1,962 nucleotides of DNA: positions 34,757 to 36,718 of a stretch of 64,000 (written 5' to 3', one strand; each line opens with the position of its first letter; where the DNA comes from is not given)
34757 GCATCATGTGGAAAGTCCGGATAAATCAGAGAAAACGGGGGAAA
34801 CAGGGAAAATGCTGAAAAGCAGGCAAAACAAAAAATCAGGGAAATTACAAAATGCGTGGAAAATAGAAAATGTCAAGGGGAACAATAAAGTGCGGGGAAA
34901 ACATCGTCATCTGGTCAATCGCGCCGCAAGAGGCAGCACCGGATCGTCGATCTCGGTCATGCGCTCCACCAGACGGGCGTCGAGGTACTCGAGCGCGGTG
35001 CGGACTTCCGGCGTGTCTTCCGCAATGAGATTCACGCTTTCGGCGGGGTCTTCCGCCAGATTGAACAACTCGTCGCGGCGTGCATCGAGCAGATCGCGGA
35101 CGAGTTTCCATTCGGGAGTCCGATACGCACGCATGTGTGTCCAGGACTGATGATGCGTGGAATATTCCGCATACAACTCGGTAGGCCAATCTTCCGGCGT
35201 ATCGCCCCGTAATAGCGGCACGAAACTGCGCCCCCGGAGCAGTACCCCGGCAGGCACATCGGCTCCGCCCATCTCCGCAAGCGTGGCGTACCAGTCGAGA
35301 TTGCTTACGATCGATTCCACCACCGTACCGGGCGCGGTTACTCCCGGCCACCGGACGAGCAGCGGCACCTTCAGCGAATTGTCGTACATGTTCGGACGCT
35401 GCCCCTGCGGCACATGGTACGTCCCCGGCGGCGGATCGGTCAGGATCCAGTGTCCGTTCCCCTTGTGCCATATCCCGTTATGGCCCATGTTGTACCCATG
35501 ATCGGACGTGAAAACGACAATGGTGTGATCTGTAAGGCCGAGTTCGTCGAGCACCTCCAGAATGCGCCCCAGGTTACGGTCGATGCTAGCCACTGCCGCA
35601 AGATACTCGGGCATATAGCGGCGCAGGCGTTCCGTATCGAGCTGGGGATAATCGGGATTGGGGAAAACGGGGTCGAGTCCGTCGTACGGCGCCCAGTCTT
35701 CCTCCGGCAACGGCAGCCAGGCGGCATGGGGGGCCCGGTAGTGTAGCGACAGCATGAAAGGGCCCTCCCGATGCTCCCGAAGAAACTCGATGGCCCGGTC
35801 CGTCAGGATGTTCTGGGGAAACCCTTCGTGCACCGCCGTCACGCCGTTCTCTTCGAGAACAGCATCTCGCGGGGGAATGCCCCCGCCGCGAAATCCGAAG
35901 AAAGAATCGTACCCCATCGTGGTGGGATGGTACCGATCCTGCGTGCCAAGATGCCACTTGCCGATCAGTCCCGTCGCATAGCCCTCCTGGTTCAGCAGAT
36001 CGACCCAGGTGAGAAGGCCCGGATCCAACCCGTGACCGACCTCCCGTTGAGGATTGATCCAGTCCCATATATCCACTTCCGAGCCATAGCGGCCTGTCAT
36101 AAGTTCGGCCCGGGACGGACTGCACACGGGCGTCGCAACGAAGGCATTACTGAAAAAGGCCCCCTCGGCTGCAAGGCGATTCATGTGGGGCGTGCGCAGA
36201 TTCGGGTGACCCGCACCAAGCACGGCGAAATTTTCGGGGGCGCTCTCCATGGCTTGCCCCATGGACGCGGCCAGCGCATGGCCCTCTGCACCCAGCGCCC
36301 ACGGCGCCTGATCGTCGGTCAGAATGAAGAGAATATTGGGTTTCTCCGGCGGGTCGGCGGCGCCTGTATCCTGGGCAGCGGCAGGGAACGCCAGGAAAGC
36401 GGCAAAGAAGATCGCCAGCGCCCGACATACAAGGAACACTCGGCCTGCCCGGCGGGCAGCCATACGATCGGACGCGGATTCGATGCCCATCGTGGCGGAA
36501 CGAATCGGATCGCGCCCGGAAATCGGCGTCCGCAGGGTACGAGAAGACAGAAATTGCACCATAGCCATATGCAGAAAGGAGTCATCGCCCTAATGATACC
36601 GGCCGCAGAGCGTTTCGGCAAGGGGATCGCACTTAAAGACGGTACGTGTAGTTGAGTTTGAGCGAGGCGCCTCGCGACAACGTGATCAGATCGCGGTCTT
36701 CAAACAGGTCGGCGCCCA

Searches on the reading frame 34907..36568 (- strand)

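Call 86: search_protein_families(library=pfam, proteins=[window:34907-36568:-], max_evalue=0.00001)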
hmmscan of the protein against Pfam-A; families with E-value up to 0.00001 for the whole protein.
window:34907-36568:- (553 aa): 3 families
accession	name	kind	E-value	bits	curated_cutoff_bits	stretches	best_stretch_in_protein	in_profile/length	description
PF00884.28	Sulfatase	-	3.8e-50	171.3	25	1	77-435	1-300/301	Sulfatase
PF16347.10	SGSH_C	-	3.8e-24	86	29.3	1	394-533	11-148/154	N-sulphoglucosamine sulphohydrolase, C-terminal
PF01663.27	Phosphodiest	-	6.5e-09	36.3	23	1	319-361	181-223/342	Type I phosphodiesterase / nucleotide pyrophosphatase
